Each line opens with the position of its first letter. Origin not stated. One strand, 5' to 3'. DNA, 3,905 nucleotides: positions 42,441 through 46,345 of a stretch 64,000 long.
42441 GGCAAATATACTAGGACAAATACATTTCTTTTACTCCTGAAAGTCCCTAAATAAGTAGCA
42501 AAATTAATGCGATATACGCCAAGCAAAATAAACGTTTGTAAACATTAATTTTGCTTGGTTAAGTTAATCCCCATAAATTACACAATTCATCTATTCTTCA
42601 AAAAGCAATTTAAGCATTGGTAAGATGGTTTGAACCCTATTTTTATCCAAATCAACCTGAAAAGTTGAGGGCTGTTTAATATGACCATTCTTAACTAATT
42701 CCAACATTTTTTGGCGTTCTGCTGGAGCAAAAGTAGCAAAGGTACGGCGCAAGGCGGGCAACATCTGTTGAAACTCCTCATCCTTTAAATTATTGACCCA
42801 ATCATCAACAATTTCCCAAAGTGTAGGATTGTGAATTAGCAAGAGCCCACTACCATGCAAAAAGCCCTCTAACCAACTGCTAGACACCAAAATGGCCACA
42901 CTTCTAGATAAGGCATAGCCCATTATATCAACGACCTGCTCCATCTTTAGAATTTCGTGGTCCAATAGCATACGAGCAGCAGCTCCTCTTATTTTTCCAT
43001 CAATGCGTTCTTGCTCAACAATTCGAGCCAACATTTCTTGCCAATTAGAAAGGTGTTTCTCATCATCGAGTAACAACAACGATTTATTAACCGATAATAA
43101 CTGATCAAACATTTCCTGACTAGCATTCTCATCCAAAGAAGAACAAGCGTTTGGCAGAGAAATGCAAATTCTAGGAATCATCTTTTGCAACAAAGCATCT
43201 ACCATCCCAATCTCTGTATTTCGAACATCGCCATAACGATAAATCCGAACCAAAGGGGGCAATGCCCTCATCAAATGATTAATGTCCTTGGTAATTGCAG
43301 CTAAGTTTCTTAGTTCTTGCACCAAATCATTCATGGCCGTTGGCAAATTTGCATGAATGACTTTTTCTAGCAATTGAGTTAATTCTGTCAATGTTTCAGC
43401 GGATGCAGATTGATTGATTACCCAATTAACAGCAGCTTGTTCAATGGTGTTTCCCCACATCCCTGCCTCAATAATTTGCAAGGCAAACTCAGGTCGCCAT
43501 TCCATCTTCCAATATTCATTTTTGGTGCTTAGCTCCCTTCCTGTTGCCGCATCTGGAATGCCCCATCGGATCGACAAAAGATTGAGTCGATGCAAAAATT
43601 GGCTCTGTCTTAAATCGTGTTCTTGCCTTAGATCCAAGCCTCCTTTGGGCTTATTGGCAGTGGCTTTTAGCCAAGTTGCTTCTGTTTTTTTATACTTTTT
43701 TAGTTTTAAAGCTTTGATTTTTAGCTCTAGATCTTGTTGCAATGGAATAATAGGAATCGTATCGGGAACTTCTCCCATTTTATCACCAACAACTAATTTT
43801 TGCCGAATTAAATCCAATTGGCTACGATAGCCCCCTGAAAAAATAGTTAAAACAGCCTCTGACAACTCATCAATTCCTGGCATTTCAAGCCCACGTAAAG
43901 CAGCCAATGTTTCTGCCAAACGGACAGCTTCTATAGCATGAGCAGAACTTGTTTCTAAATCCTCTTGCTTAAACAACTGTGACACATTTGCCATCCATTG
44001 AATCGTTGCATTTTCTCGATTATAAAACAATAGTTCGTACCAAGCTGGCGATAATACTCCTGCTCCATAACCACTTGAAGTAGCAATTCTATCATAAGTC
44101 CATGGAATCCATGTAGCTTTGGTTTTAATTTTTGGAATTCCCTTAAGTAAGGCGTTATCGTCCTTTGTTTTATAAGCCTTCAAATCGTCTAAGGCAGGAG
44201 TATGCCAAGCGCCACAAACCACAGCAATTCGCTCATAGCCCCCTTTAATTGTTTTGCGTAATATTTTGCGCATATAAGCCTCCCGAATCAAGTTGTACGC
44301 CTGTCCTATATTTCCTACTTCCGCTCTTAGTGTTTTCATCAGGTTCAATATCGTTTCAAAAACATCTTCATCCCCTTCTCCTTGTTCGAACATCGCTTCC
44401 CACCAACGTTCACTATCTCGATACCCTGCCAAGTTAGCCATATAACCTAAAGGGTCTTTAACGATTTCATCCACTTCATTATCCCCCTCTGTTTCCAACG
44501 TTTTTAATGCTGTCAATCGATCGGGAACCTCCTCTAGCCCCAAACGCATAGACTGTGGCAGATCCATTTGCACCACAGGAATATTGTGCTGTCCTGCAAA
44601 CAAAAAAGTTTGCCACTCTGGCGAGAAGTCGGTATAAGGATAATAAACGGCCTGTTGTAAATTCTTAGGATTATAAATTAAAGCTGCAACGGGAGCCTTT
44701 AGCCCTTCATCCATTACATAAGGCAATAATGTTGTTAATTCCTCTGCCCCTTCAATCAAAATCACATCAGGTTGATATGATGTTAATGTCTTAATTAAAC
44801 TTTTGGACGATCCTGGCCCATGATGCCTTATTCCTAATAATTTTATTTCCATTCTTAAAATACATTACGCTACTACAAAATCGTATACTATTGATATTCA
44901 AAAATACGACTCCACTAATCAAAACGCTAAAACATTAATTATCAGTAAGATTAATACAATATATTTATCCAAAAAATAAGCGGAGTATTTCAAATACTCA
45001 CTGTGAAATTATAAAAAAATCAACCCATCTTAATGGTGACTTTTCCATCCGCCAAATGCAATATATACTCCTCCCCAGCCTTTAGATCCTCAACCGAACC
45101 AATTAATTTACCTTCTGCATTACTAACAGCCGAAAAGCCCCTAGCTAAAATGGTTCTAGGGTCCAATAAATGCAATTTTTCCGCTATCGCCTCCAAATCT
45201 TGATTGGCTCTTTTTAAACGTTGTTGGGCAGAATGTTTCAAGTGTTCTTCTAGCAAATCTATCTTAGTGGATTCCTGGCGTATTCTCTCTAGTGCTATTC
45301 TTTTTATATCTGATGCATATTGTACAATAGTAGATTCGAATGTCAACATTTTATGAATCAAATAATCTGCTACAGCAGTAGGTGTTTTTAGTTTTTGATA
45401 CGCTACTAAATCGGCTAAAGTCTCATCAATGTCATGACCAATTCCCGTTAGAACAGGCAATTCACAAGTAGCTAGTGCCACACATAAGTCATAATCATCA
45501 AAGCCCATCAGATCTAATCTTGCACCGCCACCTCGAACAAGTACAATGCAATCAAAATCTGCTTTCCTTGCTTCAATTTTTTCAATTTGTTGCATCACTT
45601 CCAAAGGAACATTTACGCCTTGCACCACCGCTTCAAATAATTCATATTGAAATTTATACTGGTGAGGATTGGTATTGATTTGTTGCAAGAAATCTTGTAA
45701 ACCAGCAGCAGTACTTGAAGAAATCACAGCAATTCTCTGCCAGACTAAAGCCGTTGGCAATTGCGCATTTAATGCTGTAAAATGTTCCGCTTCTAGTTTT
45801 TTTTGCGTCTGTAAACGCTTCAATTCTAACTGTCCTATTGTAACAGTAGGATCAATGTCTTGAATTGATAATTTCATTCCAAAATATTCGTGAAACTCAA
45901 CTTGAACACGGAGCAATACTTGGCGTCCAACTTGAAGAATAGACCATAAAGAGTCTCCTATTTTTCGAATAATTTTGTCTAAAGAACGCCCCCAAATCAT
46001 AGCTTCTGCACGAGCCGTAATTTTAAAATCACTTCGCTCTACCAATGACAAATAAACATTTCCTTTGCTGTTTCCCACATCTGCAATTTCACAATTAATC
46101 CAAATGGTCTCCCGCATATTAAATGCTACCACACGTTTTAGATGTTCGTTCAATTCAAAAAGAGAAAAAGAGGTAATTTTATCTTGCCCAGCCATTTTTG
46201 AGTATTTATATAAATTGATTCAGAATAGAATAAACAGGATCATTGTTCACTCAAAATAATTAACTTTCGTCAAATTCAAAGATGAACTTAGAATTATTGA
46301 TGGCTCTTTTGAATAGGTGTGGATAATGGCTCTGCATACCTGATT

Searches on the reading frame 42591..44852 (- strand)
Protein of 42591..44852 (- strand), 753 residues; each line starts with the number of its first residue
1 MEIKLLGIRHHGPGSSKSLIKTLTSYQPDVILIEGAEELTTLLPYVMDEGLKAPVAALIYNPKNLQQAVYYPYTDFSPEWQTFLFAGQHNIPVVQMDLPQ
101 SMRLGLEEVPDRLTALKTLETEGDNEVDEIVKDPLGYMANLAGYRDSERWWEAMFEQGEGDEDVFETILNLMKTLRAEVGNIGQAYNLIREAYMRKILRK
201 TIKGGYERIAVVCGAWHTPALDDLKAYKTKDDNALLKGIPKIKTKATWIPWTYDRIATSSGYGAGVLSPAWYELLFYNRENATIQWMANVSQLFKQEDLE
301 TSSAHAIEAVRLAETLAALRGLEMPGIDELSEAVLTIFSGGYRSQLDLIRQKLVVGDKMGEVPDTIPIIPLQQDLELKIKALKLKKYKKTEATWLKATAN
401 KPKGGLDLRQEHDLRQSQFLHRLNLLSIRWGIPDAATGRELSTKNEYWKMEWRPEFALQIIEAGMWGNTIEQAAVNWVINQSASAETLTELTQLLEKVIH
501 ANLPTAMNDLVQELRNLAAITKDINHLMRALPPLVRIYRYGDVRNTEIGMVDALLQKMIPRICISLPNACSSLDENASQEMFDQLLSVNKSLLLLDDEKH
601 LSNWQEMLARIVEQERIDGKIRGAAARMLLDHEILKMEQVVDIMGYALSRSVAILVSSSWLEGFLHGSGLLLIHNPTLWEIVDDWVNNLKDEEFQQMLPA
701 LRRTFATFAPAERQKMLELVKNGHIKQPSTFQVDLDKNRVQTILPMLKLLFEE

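Call 80: search_protein_families(library=pfam, proteins=[window:42591-44852:-], max_evalue=0.00001)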
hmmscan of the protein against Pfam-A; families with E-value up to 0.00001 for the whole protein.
window:42591-44852:- (753 aa): 1 family
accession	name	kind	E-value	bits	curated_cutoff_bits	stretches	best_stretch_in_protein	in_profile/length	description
PF18934.5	DUF5682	-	3.7e-235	783.1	26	1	21-750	3-726/727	Family of unknown function (DUF5682)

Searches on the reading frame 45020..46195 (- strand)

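Call 80: search_protein_families(library=pfam, proteins=[window:45020-46195:-], max_evalue=0.00001)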
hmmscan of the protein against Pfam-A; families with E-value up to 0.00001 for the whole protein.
window:45020-46195:- (391 aa): 2 families
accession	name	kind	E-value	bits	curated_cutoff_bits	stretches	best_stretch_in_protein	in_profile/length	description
PF02601.20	Exonuc_VII_L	-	1.8e-64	218.7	35.9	2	143-338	5-196/315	Exonuclease VII, large subunit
PF13742.12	tRNA_anti_2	-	5.1e-12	46.3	27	1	11-115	2-95/95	OB-fold nucleic acid binding domain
